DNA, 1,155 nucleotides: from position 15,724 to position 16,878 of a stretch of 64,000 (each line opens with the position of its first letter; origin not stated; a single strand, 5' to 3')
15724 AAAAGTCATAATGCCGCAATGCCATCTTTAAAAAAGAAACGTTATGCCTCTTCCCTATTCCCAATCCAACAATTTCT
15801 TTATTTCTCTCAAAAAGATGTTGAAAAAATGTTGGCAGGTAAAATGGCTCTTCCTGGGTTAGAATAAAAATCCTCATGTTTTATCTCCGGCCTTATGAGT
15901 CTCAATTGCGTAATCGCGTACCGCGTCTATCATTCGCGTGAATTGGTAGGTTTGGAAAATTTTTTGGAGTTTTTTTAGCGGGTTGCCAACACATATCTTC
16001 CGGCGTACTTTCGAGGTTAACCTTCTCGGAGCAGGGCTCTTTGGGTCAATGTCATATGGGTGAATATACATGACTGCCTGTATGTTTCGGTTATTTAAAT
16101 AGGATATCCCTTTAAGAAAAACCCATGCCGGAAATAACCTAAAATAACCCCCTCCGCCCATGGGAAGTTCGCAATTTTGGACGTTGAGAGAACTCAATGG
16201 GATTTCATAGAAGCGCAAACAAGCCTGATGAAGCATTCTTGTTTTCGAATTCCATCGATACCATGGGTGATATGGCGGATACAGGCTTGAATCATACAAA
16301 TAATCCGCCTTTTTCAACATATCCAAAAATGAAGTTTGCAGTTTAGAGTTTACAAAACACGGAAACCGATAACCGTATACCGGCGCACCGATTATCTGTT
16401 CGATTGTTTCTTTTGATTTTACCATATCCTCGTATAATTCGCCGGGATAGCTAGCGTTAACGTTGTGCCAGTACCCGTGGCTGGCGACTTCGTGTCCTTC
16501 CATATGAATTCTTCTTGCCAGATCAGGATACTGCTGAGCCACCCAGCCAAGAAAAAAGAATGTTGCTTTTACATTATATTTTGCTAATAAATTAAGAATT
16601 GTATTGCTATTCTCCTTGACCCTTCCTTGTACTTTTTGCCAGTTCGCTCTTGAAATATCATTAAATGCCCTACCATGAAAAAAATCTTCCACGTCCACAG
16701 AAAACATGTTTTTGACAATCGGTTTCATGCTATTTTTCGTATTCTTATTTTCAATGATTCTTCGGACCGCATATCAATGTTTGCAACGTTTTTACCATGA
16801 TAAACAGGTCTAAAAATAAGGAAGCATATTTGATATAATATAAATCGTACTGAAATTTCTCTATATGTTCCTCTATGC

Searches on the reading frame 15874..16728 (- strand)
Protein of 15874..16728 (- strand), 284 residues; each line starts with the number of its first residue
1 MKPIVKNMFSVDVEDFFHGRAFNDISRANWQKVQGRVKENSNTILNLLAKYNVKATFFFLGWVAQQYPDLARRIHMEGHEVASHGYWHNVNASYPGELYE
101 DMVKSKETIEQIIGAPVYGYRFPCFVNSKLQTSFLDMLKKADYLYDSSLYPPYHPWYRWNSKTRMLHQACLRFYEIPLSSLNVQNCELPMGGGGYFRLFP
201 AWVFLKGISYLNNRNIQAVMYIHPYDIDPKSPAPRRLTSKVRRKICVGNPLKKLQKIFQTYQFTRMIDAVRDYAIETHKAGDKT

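Call 10: search_protein_families(library=pfam, proteins=[window:15874-16728:-], max_evalue=0.01)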
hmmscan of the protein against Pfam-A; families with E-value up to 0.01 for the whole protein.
window:15874-16728:- (284 aa): 3 families
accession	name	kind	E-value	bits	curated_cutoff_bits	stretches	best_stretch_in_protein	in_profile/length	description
PF11959.13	DUF3473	-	6.7e-25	88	29.6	1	147-269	1-128/130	Domain of unknown function (DUF3473)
PF01522.26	Polysacc_deac_1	-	2.9e-21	76.1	23.1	1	38-124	18-105/124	Polysaccharide deacetylase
PF10096.14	DUF2334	-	0.00084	19.4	26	1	71-233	56-191/203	Uncharacterized protein conserved in bacteria (DUF2334)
